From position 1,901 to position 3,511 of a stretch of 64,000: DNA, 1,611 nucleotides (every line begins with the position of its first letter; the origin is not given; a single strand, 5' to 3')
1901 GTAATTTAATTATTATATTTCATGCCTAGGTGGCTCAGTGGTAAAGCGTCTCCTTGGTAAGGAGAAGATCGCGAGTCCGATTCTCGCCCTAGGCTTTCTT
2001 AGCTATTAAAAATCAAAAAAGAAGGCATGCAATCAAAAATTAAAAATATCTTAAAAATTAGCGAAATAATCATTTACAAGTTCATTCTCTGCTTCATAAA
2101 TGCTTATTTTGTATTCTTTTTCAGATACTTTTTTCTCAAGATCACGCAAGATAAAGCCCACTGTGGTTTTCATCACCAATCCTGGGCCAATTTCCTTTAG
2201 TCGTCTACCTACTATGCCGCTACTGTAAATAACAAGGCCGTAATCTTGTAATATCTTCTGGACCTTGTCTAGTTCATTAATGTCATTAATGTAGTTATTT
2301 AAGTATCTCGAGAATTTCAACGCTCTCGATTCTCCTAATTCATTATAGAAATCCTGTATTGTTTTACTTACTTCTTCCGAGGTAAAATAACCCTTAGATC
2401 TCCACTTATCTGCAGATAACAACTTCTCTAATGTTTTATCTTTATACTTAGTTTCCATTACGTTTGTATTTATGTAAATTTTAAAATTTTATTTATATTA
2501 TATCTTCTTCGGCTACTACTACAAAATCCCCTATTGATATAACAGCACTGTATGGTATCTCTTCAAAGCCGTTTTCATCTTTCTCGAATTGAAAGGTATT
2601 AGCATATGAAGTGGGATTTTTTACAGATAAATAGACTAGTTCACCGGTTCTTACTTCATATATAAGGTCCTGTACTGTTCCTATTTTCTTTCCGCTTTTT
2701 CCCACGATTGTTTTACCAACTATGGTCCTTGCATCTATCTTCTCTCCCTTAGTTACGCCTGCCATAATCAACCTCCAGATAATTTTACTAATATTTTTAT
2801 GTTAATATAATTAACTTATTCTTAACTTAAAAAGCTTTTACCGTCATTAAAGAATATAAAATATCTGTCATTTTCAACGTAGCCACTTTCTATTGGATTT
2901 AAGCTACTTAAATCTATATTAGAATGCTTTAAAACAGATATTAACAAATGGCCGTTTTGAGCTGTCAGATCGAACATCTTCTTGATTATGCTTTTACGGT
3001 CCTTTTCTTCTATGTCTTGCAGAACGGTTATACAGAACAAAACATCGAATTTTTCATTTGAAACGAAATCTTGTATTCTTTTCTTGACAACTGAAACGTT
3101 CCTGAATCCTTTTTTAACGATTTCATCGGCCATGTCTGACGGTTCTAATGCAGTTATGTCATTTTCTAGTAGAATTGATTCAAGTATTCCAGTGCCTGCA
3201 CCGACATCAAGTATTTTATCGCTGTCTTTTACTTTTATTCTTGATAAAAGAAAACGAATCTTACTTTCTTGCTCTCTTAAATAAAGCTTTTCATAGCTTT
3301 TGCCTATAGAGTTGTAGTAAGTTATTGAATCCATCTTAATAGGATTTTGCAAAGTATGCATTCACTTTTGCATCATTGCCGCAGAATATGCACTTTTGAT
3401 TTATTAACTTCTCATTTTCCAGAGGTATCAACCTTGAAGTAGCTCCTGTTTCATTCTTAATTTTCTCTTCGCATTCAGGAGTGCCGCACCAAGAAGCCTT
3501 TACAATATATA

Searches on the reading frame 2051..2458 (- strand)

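Call 43: search_protein_families(library=pfam, proteins=[window:2051-2458:-], max_evalue=0.001)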
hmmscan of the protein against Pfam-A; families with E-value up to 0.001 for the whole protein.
window:2051-2458:- (135 aa): 0 families

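Call 63: search_protein_families(library=pfam, proteins=[window:2051-2458:-], max_evalue=1)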
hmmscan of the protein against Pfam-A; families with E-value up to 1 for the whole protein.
window:2051-2458:- (135 aa): 4 families
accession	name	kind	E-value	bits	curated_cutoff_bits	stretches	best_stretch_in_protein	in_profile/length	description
PF23147.2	GDH2_N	-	0.021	15.4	27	1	19-42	15-38/65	NAD-dependent glutamate dehydrogenase, N-terminal domain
PF18151.6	DUF5601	-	0.034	14.7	23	1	22-42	12-32/65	Domain of unknown function (DUF5601)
PF14538.11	Raptor_N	-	0.081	13.2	27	1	25-71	44-87/151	Raptor N-terminal CASPase like domain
PF03979.19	Sigma70_r1_1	-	0.1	13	22.5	0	9-78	6-54/81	Sigma-70 factor, region 1.1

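Call 64: search_protein_families(library=ncbifam, proteins=[window:2051-2458:-], max_evalue=0.1)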
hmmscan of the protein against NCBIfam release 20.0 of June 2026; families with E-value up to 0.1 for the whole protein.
window:2051-2458:- (135 aa): 0 families

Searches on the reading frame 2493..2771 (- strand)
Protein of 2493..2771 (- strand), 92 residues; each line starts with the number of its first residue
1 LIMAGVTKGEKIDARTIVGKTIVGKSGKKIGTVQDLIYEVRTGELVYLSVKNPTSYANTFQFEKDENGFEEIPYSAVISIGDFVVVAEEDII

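Call 43: search_protein_families(library=pfam, proteins=[window:2493-2771:-], max_evalue=0.001)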
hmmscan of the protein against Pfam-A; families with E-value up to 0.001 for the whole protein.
window:2493-2771:- (92 aa): 1 family
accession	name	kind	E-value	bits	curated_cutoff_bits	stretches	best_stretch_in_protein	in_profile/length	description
PF05239.21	PRC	-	3.7e-09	36.9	21.2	1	11-86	3-71/78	PRC-barrel domain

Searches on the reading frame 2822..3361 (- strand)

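Call 43: search_protein_families(library=pfam, proteins=[window:2822-3361:-], max_evalue=0.001)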
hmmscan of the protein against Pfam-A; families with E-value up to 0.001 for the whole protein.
window:2822-3361:- (179 aa): 9 families
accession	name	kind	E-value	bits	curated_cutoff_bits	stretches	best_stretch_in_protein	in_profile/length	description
PF13489.12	Methyltransf_23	-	3.9e-11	43.4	27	1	33-146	7-121/164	Methyltransferase domain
PF08242.18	Methyltransf_12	-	3.9e-09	37.6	30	1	51-139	1-98/98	Methyltransferase domain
PF13847.12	Methyltransf_31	-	1.7e-08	34.7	27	1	46-145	3-113/145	Methyltransferase domain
PF13649.12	Methyltransf_25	-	2.7e-08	34.8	27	1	50-137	1-97/97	Methyltransferase domain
PF08241.18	Methyltransf_11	-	8.3e-08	33.2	21.2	1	51-141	1-95/95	Methyltransferase domain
PF02353.26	CMAS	-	4.4e-06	26.6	27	1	30-161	46-184/273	Mycolic acid cyclopropane synthetase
PF05175.20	MTS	-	3.7e-05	23.9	23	1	36-141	21-138/170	Methyltransferase small domain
PF05219.18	DREV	-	0.00061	19.4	26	1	45-143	93-188/265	DREV methyltransferase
PF01739.24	CheR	-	0.00089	19.2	27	0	99-141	131-173/195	CheR methyltransferase, SAM binding domain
